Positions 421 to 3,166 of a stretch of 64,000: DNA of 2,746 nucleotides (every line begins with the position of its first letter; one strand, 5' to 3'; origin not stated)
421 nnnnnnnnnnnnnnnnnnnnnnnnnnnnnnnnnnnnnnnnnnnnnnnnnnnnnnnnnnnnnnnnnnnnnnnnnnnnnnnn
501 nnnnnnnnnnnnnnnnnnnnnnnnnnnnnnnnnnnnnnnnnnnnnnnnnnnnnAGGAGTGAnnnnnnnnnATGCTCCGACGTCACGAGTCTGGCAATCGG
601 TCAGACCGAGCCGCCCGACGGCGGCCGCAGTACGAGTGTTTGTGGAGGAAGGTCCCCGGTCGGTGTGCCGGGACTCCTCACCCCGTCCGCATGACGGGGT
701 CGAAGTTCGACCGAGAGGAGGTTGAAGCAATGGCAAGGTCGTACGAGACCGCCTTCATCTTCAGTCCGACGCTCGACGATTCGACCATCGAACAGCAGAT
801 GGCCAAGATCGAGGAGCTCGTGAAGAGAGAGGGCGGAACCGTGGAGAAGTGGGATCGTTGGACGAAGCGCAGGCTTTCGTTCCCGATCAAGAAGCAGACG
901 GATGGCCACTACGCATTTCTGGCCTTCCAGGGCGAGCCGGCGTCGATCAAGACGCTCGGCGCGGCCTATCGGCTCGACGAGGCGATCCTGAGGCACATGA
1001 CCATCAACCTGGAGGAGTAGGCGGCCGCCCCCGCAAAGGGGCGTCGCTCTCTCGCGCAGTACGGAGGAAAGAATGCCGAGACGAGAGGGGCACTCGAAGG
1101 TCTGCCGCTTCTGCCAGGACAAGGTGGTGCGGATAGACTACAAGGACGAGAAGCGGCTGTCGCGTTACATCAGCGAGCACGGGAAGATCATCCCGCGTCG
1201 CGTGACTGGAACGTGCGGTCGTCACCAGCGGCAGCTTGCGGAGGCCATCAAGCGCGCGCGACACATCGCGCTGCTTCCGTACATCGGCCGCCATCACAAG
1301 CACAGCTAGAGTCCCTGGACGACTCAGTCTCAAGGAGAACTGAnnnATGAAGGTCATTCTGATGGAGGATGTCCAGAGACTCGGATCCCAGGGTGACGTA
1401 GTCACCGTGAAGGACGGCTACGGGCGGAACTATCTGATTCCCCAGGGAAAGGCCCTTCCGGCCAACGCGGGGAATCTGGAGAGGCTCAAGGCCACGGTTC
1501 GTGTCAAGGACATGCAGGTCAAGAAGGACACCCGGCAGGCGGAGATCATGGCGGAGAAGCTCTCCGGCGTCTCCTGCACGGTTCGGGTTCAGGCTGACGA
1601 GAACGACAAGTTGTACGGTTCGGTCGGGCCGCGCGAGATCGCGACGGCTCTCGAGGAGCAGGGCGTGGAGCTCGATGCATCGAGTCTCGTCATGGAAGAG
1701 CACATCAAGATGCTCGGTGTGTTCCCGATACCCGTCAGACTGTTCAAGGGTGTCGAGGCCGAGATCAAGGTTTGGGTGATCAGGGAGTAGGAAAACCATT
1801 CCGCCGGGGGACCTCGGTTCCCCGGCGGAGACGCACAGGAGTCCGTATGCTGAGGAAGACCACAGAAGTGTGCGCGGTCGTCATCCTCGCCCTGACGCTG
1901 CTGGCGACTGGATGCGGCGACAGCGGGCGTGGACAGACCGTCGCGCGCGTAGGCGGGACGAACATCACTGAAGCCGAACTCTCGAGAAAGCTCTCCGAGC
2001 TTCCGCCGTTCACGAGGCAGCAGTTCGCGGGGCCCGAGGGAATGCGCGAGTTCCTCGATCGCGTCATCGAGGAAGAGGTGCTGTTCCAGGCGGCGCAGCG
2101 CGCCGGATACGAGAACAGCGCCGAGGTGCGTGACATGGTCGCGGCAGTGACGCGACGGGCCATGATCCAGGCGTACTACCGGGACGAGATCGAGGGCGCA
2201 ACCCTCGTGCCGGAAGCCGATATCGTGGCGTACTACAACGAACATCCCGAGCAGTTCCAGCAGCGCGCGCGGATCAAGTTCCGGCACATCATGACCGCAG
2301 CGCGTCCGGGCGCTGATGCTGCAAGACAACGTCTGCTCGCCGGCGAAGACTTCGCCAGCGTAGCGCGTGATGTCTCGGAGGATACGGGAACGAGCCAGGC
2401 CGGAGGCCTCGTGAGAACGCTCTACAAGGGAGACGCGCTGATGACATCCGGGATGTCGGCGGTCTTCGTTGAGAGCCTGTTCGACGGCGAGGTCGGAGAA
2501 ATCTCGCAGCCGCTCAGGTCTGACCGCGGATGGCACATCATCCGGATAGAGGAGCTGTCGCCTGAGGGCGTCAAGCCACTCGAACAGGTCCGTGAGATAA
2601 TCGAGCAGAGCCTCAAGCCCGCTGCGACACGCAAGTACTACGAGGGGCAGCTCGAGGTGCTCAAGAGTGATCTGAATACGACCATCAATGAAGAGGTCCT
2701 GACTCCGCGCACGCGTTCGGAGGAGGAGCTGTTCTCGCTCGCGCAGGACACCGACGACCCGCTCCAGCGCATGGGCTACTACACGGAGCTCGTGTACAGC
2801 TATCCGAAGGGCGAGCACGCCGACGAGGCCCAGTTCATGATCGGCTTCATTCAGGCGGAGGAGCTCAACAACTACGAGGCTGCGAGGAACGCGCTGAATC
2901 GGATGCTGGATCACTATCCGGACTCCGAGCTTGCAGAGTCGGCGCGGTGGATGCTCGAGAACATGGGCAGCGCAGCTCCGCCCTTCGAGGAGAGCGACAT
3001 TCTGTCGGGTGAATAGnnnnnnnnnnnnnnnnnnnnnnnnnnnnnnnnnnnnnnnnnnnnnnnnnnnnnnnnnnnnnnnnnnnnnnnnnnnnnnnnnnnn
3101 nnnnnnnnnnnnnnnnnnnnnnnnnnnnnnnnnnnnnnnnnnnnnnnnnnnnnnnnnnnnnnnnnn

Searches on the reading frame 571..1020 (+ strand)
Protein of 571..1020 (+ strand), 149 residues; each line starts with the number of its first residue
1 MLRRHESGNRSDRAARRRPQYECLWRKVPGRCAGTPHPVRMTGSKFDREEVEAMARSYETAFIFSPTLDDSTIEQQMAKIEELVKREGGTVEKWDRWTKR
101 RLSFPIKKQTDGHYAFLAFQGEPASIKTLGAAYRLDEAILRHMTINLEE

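Call 105: search_protein_families(library=pfam, proteins=[window:571-1020:+], max_evalue=0.001)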
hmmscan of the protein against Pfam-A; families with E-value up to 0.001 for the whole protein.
window:571-1020:+ (149 aa): 1 family
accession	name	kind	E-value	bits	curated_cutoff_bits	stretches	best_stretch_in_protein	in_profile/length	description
PF01250.22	Ribosomal_S6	-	4.1e-26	91.4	27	1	58-145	2-89/90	Ribosomal protein S6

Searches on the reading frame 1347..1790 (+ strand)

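Call 58: search_protein_families(library=pfam, proteins=[window:1347-1790:+], max_evalue=0.0001)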
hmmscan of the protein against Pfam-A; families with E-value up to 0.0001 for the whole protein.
window:1347-1790:+ (147 aa): 2 families
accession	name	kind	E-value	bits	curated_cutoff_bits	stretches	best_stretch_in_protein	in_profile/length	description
PF01281.25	Ribosomal_L9_N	-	8.5e-24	83.3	20.7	1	1-47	1-47/47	Ribosomal protein L9, N-terminal domain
PF03948.19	Ribosomal_L9_C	-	3.4e-23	82.3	23.2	1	64-145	2-85/86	Ribosomal protein L9, C-terminal domain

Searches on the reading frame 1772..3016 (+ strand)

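Call 58: search_protein_families(library=pfam, proteins=[window:1772-3016:+], max_evalue=0.0001)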
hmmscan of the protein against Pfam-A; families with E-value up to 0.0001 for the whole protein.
window:1772-3016:+ (414 aa): 6 families
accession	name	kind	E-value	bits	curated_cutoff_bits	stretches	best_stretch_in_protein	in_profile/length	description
PF13145.12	Rotamase_2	-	1.3e-20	74.8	27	1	146-275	1-121/121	PPIC-type PPIASE domain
PF00639.27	Rotamase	-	2.7e-12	48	21.7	1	177-260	18-96/97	PPIC-type PPIASE domain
PF13616.12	Rotamase_3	-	4.3e-12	47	22.5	1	177-261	36-114/116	PPIC-type PPIASE domain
PF13624.11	SurA_N_3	-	1.4e-08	35.2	27.2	1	35-124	17-118/162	SurA-like N-terminal domain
PF13174.12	TPR_6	-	8.3e-06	26.6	26.3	0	352-385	1-33/33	Tetratricopeptide repeat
PF13623.11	SurA_N_2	-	1.4e-05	25.4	28.5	1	27-125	4-121/145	SurA-like N-terminal domain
